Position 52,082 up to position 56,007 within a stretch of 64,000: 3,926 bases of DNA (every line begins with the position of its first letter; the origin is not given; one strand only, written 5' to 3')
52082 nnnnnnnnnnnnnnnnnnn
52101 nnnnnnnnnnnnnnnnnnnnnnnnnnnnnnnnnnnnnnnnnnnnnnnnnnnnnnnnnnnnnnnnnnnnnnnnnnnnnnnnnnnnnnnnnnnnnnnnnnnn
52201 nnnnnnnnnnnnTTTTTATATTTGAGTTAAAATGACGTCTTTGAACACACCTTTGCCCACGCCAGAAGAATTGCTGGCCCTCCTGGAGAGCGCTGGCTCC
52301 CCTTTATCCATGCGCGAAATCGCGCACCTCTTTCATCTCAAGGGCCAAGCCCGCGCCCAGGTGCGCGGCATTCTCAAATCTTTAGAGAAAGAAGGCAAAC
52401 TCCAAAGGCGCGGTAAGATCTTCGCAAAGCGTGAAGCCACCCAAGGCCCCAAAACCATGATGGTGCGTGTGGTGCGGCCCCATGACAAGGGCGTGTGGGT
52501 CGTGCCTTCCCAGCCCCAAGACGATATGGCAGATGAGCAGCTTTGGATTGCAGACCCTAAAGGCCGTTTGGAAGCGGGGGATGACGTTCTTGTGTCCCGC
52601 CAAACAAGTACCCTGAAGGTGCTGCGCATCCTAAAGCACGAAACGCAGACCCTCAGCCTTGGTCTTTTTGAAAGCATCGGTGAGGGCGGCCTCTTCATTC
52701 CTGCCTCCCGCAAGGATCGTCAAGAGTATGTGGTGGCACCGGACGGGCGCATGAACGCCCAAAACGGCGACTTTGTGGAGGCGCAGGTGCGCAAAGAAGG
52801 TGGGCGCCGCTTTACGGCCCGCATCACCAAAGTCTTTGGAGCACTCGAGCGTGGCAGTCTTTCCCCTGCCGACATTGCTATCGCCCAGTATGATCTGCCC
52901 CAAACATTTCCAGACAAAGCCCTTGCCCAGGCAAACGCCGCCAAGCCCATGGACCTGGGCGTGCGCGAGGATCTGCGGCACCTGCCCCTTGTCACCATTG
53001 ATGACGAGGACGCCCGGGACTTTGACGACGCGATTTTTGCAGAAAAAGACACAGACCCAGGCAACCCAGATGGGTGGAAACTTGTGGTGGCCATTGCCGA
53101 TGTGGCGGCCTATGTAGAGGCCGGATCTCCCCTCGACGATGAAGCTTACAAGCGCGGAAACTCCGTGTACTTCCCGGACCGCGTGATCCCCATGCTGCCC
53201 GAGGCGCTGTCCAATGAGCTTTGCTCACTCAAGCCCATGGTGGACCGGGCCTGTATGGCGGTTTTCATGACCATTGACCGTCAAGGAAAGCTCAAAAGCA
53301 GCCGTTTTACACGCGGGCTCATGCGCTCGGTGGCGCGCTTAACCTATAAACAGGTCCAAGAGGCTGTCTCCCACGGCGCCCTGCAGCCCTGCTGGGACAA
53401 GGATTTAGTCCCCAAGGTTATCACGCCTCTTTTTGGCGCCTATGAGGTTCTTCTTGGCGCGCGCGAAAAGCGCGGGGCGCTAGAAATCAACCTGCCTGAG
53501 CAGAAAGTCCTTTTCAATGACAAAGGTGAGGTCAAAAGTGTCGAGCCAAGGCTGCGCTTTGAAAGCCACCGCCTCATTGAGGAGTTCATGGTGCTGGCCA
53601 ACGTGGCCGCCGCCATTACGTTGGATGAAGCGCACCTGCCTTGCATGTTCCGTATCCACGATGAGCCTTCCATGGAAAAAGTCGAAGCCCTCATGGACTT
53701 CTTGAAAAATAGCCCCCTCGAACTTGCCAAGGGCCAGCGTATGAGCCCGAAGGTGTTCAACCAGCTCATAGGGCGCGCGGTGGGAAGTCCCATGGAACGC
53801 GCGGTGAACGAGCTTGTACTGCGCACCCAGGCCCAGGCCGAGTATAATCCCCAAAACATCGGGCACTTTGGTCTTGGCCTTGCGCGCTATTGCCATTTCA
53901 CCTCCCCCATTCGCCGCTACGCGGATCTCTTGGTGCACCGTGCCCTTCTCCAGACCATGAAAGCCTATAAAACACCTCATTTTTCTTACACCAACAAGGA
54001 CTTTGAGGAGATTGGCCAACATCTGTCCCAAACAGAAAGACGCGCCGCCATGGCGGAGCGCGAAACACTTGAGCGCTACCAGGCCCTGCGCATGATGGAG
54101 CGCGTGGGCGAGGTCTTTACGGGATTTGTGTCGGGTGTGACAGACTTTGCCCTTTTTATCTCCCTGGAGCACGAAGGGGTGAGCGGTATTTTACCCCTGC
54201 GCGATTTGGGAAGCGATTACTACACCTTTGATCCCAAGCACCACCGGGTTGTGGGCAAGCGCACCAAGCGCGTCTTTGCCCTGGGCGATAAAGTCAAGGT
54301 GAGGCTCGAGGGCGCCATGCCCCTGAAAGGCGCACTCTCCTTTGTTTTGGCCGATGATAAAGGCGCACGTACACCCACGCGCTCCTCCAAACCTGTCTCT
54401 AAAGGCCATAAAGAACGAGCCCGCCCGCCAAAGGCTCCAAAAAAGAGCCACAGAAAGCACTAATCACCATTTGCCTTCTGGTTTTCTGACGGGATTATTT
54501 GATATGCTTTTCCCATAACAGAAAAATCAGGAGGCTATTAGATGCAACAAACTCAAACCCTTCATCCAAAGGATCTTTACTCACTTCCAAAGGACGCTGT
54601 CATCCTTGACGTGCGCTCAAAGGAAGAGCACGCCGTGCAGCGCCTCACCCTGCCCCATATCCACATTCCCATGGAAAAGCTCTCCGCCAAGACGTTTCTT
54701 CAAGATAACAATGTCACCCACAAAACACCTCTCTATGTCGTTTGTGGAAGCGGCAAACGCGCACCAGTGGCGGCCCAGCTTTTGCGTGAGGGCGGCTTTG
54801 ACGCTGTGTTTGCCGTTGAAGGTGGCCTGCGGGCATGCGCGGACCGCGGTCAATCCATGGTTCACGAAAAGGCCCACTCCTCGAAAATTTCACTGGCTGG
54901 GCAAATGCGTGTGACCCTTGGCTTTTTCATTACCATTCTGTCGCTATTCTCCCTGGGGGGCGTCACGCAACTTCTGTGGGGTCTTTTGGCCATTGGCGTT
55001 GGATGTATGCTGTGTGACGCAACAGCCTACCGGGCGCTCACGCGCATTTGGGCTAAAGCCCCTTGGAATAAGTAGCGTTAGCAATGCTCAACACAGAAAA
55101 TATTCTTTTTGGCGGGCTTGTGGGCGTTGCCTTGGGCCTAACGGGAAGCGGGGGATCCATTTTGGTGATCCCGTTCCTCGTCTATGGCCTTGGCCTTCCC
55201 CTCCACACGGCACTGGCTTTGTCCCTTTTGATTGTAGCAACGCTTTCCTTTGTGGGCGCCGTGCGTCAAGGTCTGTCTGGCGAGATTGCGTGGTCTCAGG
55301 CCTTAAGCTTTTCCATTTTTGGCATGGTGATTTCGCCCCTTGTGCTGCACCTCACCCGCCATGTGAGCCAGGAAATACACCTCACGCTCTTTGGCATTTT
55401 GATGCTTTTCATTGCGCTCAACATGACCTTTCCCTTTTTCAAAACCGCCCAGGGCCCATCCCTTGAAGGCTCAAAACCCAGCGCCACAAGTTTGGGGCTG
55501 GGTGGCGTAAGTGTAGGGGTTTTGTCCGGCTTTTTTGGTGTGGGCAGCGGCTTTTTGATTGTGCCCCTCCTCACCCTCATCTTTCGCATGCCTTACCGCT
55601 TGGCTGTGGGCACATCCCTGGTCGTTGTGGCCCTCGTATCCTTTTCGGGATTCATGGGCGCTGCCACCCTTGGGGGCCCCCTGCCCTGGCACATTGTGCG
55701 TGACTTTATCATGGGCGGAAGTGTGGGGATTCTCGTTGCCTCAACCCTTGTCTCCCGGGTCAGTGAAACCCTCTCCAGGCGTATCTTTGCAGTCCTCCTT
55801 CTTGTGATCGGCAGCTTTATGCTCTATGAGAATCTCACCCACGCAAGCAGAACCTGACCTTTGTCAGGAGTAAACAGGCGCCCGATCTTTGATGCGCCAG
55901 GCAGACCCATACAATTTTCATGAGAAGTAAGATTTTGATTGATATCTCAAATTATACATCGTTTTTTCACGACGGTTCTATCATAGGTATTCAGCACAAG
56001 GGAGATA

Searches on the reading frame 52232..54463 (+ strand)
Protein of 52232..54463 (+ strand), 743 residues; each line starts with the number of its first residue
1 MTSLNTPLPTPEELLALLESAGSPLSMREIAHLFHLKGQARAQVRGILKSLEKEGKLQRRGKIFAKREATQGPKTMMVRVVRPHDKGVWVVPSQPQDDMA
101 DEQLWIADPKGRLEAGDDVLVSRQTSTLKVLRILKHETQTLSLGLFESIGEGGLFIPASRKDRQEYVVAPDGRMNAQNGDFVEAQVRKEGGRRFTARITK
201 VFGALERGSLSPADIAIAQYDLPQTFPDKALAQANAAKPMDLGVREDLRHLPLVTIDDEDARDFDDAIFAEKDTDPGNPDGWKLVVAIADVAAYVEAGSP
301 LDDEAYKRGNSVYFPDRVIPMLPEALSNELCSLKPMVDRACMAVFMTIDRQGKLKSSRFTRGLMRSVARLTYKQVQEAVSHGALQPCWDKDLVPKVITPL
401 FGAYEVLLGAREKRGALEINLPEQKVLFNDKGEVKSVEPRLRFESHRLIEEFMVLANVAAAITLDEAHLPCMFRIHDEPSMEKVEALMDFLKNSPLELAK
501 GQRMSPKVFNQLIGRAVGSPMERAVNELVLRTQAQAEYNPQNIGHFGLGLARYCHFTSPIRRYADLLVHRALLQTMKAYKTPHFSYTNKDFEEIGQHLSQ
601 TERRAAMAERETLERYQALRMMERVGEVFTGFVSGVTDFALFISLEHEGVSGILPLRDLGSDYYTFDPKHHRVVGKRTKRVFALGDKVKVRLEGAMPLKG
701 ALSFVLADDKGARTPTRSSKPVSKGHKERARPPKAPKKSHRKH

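Call 55: search_protein_families(library=pfam, proteins=[window:52232-54463:+], max_evalue=0.001)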
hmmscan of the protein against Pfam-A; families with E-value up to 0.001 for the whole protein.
window:52232-54463:+ (743 aa): 3 families
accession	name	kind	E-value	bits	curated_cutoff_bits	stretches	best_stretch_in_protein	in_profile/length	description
PF00773.25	RNB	-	9.4e-101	337.8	29.3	1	245-575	1-323/326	RNB domain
PF17876.7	CSD2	-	6.4e-08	33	26.2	1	156-227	3-74/74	Cold shock domain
PF00575.29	S1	-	1e-06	29.5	22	1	625-693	4-60/74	S1 RNA binding domain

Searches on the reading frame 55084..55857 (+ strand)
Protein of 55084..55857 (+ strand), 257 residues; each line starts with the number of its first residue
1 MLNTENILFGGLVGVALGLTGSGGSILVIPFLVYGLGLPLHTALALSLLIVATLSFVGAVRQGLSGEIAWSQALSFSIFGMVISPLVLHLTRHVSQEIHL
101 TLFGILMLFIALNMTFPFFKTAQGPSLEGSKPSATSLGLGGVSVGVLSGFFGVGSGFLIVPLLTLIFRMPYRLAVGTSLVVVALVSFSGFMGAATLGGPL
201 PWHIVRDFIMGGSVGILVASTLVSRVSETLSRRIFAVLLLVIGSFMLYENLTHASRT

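Call 55: search_protein_families(library=pfam, proteins=[window:55084-55857:+], max_evalue=0.001)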
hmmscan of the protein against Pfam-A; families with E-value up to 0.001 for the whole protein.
window:55084-55857:+ (257 aa): 1 family
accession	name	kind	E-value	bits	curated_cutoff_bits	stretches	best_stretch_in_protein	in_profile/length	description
PF01925.25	TauE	-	4.8e-40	138.1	32.6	1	7-246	2-237/237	Sulfite exporter TauE/SafE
